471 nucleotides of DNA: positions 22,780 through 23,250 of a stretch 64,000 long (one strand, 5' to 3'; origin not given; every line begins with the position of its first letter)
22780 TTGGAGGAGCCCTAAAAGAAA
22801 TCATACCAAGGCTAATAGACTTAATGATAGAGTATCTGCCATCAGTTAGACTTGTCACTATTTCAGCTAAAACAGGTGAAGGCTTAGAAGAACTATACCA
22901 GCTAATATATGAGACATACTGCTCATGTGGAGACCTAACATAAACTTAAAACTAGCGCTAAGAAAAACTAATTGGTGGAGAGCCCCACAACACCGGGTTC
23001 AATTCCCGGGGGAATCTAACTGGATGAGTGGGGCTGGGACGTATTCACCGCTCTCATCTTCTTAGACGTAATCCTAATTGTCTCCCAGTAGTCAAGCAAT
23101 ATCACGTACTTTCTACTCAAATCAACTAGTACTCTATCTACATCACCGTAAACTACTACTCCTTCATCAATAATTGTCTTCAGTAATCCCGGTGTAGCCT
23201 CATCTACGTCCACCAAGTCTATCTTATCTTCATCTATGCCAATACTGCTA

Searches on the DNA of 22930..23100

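Call 99: search_rna_families(source=window, start=22930, end=23100, threshold=evalue, max_evalue=1, show_alignments=2)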
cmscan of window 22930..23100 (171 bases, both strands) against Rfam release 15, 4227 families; matches with E-value up to 1: 2.
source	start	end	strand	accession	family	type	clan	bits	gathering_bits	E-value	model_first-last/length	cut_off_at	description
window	22980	23016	+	RF01684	mascRNA-menRNA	Gene;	-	18.6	42.5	0.13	1-56/56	no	MALAT1-associated small cytoplasmic RNA/MEN beta RNA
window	22942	23058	+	RF00007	U12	Gene; snRNA; splicing;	CL00006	14.4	53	0.67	1-151/151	no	U12 minor spliceosomal RNA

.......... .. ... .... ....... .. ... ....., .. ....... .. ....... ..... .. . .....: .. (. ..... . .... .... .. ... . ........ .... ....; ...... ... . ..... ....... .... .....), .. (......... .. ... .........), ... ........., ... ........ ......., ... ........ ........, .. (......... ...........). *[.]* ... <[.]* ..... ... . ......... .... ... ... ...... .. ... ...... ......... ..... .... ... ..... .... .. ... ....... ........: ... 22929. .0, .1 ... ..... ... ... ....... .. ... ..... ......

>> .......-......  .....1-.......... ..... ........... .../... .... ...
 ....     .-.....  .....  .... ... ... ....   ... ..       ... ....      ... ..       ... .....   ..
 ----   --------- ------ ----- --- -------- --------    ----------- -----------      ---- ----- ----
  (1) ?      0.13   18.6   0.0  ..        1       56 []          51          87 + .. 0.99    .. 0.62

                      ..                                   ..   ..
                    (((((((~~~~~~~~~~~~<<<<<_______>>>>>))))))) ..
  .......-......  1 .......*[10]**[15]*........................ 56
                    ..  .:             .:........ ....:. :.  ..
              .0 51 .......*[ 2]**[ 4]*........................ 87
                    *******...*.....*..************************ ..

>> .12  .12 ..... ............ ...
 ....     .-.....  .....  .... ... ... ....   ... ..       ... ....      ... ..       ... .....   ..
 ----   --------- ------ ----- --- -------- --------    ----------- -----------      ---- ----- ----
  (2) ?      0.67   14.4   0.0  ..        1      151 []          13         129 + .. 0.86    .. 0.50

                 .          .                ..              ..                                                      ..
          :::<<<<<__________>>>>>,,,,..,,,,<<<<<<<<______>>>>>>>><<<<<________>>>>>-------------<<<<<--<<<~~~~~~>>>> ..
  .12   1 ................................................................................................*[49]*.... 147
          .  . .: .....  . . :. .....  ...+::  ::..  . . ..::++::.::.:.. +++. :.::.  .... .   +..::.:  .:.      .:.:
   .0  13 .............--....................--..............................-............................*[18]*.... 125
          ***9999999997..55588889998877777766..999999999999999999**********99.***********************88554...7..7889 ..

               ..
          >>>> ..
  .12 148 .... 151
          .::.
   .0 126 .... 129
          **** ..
